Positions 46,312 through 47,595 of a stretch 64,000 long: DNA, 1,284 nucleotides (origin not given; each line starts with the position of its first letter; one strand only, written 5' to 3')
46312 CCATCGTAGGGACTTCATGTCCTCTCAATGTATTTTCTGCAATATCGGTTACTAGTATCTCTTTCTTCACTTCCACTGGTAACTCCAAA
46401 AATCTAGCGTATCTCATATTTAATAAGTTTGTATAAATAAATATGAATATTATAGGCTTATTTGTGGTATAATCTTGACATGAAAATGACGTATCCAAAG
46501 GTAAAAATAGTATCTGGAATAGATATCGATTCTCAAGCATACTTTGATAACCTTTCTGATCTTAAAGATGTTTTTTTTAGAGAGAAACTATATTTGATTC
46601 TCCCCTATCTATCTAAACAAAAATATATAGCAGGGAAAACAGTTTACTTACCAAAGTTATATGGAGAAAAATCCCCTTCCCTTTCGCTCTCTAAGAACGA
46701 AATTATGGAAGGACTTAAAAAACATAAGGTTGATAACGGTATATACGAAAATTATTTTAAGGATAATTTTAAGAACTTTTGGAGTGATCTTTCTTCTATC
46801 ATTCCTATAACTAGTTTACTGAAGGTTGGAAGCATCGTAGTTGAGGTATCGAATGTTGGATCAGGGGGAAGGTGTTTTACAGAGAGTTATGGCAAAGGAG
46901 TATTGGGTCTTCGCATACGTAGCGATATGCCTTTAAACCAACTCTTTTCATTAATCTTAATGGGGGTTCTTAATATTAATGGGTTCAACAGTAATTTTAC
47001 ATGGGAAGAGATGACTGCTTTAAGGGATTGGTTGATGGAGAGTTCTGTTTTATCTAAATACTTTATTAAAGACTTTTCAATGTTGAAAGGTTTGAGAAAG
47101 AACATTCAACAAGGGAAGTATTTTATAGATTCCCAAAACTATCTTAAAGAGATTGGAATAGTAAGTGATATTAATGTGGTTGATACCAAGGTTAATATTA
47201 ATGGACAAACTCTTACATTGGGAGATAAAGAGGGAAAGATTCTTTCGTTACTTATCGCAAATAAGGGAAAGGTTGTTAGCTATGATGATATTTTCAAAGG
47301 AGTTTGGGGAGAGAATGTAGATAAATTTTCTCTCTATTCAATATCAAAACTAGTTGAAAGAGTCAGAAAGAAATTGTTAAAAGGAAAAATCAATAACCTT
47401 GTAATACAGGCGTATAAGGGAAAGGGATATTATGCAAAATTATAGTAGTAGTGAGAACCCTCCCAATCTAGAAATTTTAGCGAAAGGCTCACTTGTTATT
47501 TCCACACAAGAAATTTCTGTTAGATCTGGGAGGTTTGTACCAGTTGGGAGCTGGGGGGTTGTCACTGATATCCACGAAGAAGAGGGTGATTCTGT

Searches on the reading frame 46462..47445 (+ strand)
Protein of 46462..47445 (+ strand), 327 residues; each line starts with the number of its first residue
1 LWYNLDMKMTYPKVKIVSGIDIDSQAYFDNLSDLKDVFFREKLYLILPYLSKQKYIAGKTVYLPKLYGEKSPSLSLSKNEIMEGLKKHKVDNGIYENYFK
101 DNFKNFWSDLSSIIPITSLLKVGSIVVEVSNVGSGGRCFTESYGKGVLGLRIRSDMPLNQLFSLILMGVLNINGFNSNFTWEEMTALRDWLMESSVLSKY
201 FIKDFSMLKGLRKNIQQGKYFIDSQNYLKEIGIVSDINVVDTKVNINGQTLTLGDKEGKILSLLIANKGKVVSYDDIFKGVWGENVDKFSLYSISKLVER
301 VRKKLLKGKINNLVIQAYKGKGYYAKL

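Call 65: search_protein_families(library=pfam, proteins=[window:46462-47445:+], max_evalue=0.001)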
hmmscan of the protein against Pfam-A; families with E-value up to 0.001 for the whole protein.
window:46462-47445:+ (327 aa): 1 family
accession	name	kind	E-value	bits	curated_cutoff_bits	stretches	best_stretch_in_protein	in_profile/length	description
PF00486.34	Trans_reg_C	-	3.8e-13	49.8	26.2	1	248-324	1-76/77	Transcriptional regulatory protein, C terminal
